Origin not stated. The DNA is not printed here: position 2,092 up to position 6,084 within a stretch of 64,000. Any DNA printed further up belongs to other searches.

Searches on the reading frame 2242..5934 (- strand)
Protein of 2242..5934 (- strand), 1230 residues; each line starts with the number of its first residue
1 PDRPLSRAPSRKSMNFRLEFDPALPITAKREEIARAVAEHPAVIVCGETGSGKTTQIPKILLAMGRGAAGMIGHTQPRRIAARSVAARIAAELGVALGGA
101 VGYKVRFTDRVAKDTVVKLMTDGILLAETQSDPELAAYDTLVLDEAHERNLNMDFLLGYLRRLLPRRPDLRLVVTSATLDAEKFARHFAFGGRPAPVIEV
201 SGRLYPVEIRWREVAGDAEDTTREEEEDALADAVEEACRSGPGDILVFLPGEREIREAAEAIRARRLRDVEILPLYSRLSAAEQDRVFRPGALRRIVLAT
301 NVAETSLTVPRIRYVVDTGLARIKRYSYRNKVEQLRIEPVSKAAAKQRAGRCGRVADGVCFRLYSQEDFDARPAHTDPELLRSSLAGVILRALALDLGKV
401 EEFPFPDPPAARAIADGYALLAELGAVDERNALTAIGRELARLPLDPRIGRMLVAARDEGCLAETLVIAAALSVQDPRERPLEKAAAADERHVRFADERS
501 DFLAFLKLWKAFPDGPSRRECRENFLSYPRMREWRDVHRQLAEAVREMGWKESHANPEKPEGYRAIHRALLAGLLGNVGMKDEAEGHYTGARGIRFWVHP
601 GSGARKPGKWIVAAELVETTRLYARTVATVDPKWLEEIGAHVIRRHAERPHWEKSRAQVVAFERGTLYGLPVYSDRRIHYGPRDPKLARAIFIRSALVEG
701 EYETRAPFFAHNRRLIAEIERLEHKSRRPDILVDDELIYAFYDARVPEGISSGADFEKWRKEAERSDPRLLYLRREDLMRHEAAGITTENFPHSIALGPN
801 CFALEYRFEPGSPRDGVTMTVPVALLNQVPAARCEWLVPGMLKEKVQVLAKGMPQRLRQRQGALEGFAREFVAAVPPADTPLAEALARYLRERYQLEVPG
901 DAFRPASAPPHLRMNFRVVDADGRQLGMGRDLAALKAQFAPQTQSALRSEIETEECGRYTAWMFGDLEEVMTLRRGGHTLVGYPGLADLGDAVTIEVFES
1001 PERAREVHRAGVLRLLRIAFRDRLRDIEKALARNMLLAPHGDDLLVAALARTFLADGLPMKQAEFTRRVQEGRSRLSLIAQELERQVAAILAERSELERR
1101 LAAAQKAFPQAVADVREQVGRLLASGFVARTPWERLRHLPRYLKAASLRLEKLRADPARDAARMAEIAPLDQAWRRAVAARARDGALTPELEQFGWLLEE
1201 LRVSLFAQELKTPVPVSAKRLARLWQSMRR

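Call 53: search_protein_families(library=pfam, max_evalue=0.00001, proteins=[window:2242-5934:-])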
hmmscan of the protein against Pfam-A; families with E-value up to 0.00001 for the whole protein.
window:2242-5934:- (1230 aa): 5 families
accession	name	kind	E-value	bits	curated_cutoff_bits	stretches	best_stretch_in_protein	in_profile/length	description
PF11898.13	DUF3418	-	3.1e-201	670.5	25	1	656-1226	2-581/582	Domain of unknown function (DUF3418)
PF07717.22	OB_NTP_bind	-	6.5e-17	61.9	29.5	1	566-641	1-82/83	Oligonucleotide/oligosaccharide-binding (OB)-fold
PF21010.2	HA2_C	-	7.4e-12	46.1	21.3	1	446-504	1-76/77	Helicase associated domain (HA2), ratchet-like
PF00271.37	Helicase_C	-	2.2e-11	44.4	23.5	1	238-355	11-109/110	Helicase conserved C-terminal domain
PF00270.35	DEAD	-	1.1e-06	28.9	26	1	33-182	7-162/167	DEAD/DEAH box helicase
